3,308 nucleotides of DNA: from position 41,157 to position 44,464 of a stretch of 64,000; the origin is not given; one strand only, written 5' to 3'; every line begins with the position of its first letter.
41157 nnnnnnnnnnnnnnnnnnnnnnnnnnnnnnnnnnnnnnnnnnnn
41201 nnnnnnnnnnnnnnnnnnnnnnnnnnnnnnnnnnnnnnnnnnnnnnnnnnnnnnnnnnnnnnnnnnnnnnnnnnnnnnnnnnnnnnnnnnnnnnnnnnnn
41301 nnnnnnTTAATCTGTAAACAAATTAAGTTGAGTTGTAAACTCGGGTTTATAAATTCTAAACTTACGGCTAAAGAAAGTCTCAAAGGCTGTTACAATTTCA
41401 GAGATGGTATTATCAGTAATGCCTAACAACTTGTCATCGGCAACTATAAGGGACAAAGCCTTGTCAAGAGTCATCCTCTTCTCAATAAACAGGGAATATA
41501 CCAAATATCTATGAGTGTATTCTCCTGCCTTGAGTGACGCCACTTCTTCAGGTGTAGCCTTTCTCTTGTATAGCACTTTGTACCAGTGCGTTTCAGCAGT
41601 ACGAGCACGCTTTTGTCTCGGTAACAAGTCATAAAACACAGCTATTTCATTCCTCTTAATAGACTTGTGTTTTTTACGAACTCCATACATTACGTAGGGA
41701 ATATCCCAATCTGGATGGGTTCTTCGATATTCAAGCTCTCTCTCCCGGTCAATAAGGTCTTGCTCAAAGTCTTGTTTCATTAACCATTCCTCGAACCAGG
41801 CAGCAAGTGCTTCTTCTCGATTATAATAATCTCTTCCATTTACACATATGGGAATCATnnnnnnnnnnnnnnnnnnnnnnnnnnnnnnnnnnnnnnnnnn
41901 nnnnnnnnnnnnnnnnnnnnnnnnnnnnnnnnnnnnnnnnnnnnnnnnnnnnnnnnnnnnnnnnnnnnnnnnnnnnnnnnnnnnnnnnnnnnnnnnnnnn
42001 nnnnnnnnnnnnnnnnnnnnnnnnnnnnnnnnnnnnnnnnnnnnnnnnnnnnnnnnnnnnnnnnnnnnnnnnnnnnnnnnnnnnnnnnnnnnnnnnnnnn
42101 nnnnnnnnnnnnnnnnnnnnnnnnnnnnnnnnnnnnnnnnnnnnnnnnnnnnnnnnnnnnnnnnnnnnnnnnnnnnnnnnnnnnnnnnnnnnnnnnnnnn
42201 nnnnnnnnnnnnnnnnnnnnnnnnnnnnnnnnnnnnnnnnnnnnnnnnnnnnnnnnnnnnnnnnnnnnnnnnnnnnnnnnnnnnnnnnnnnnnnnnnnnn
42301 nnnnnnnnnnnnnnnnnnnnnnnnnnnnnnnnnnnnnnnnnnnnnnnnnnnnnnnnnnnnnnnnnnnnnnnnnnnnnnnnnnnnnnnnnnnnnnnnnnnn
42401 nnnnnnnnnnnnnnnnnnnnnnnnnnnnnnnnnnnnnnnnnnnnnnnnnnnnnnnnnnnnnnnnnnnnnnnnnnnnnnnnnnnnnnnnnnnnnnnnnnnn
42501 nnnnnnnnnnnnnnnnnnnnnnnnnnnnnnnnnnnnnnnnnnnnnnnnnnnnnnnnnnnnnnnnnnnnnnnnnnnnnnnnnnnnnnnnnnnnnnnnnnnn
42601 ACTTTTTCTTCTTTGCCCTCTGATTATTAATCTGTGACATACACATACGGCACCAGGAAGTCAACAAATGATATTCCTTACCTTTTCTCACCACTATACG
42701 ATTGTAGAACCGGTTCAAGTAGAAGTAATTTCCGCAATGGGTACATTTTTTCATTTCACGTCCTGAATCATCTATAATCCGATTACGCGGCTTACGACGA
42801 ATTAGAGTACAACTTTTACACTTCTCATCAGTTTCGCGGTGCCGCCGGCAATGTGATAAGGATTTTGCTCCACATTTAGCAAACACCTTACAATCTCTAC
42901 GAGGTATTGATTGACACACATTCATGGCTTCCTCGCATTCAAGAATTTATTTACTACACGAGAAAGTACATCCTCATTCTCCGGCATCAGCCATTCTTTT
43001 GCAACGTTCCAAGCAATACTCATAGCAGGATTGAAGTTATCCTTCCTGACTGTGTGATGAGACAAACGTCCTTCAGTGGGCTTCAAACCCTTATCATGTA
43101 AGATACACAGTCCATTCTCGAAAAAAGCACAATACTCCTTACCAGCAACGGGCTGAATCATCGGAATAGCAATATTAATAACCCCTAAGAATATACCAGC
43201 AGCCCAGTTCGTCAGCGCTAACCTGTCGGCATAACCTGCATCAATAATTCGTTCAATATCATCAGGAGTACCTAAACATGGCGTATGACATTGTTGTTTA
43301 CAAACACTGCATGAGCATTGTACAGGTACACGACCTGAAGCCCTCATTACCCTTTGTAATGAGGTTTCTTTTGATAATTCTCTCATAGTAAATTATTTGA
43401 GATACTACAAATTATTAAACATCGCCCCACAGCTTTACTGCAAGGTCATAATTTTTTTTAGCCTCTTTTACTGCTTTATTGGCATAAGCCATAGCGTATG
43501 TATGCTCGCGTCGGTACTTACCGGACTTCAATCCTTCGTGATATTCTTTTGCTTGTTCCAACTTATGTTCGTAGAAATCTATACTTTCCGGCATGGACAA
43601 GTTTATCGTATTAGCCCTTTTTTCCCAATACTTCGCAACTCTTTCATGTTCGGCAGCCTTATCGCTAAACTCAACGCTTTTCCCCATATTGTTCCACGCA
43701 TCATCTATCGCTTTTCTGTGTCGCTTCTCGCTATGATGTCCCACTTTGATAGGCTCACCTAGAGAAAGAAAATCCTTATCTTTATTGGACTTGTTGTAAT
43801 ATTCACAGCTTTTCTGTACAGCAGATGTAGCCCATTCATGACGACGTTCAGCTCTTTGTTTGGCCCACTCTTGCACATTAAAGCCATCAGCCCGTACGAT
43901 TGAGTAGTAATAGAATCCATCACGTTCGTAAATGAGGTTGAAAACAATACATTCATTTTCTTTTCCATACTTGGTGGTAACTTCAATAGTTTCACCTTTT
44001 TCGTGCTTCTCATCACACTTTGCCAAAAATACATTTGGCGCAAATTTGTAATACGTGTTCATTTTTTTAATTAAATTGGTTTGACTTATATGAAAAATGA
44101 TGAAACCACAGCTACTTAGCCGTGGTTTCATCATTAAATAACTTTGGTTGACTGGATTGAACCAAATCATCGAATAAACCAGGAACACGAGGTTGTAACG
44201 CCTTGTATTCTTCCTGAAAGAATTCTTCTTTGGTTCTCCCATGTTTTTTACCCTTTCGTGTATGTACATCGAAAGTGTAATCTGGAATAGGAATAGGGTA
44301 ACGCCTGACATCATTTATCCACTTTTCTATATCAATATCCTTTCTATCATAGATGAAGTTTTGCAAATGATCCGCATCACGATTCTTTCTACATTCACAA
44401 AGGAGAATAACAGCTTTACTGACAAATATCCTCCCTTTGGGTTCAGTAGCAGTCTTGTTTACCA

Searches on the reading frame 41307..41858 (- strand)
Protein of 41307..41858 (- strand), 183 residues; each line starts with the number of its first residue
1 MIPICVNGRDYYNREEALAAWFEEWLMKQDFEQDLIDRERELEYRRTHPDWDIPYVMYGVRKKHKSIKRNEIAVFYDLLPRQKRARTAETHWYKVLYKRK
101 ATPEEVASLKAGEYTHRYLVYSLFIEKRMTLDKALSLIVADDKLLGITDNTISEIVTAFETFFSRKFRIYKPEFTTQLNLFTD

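Call 3: search_protein_families(library=pfam, proteins=[window:41307-41858:-], max_evalue=0.1)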
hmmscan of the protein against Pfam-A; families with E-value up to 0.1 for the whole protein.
window:41307-41858:- (183 aa): 0 families

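Call 4: search_protein_families(library=phrogs, proteins=[window:41307-41858:-], max_evalue=0.01)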
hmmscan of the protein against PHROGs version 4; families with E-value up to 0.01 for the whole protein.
window:41307-41858:- (183 aa): 2 families
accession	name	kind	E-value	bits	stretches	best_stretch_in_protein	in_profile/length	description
phrog_22361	-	unknown function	3.3e-118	393.3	1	1-183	1-183/183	-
phrog_28046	-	unknown function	0.005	18.2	1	92-168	24-97/113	-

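Call 44: find_related_loci(query=window:41307-41858:-, collection=viral_contigs, flank=7000)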
Query window:41307-41858:- (183 aa) in viral_contigs; peptide patterns used: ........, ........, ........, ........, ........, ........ (x = any residue, [..] = any of these).
120 stretches matched a pattern; 117 encode a relative of the query (tblastn E <= 1e-3); the best 80 are kept; 80 distinct loci.
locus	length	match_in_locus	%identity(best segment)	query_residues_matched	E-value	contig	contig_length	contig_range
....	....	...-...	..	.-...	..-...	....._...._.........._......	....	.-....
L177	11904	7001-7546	97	1-182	4e-120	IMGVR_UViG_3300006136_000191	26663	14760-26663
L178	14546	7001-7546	97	1-182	4e-120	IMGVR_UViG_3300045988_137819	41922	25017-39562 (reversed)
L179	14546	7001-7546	97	1-182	2e-119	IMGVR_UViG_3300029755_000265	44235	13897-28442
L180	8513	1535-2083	96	1-183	2e-119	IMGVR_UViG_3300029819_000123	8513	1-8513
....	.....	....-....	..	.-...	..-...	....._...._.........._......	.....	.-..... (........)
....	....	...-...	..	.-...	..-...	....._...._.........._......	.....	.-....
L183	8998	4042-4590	96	1-183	3e-119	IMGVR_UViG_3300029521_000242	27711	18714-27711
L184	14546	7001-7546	96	1-182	6e-119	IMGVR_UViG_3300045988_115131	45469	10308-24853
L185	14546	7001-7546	96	1-182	6e-119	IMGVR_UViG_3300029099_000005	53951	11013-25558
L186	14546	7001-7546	97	1-182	6e-119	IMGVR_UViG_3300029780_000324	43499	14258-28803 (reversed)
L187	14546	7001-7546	97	1-182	6e-119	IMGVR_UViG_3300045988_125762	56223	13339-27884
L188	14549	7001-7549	95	1-183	1e-117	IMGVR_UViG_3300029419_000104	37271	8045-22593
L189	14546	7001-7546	95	1-182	1e-116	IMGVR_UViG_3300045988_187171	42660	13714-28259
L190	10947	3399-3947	94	1-183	2e-116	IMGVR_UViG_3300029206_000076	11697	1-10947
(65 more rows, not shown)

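Call 47: search_protein_families(library=pfam, proteins=[L186:10357-11349:+, L186:9249-10400:+, L186:8669-9277:+, L186:11697-13049:-], max_evalue=0.01)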
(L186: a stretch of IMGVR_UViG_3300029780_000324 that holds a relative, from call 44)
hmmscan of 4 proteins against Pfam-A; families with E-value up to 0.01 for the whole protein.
L186:10357-11349:+ (330 aa): 1 family
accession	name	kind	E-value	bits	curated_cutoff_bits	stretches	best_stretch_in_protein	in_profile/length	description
PF07669.17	Eco57I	-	0.0026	18.3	25.3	0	265-299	119-153/171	Eco57I restriction-modification methylase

L186:9249-10400:+ (383 aa): 4 families
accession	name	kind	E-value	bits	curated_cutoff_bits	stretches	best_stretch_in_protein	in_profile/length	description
PF00589.27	Phage_integrase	-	3.2e-24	86.1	27.1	1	212-370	4-170/172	Phage integrase family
PF02899.23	Phage_int_SAM_1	-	9.6e-09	35.9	22.3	1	120-190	2-79/83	Phage integrase, N-terminal SAM-like domain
PF13495.12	Phage_int_SAM_4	-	0.0041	17.9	27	1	129-192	11-80/85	Phage integrase, N-terminal SAM-like domain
PF16795.10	Phage_integr_3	-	0.0071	16.7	27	0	209-249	2-41/161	Archaeal phage integrase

L186:8669-9277:+ (202 aa): 0 families

L186:11697-13049:- (450 aa): 2 families
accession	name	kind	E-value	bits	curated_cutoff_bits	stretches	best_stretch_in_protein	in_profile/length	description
PF07693.20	KAP_NTPase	-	0.00049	19.9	20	1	27-261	26-224/293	KAP family P-loop domain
PF13401.12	AAA_22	-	0.0016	19.2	27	0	139-198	45-104/130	AAA domain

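Call 48: search_protein_families(library=phrogs, proteins=[L186:10357-11349:+, L186:9249-10400:+], max_evalue=0.001)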
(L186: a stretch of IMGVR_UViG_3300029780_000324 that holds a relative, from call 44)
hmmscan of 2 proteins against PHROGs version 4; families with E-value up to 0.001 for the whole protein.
L186:10357-11349:+ (330 aa): 13 families
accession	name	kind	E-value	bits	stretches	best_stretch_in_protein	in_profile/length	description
phrog_9133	-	unknown function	4.7e-96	323.8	1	1-330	540-904/1259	-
phrog_15406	-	other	2.6e-31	108.7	1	162-330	1249-1417/2789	DNA methyltransferase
phrog_11358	-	unknown function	4.7e-30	104.4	1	163-324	1847-2009/3431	-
phrog_6263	-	other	3.6e-23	83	1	97-327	329-545/548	DNA methyltransferase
phrog_18947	-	unknown function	8.4e-22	77.3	1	163-330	568-736/1537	-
phrog_9793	-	unknown function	1.1e-21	77.9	1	163-330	604-771/772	-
phrog_22901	-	unknown function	2.7e-18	65.7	1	162-305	633-773/1394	-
phrog_10691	-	unknown function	2.6e-08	31.7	1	153-330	2348-2526/3925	-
phrog_5172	-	unknown function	2.1e-07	31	1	163-278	22-129/377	-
phrog_32703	-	unknown function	1.4e-06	28.3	1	161-276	8-119/480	-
phrog_5143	-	unknown function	1.7e-06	26.3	1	164-328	1802-1966/2204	-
phrog_799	-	other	1.8e-06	28.4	1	160-259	210-298/458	DNA methyltransferase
phrog_3820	-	other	0.00018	21.7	1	165-263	51-147/255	DNA methyltransferase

L186:9249-10400:+ (383 aa): 5 families
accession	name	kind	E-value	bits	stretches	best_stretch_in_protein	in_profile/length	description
phrog_1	-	integration and excision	1.5e-33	118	1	72-376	147-442/611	integrase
phrog_216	-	integration and excision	5.2e-33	115.4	1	192-376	38-232/301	integrase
phrog_7269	-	integration and excision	1.7e-07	32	1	328-377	29-78/89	integrase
phrog_5127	-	integration and excision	7.7e-07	29.9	1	94-248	100-231/355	integrase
phrog_7685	-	integration and excision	6.5e-06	26.9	1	258-367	117-222/240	integrase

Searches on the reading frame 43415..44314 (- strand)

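Call 80: search_protein_families(library=pfam, proteins=[window:43415-44314:-], max_evalue=0.001)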
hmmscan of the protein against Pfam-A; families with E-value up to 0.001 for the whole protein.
window:43415-44314:- (299 aa): 1 family
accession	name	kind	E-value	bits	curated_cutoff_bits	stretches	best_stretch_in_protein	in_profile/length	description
PF12083.13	DUF3560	-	1.5e-44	151.5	27.2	1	146-266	1-120/124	Domain of unknown function (DUF3560)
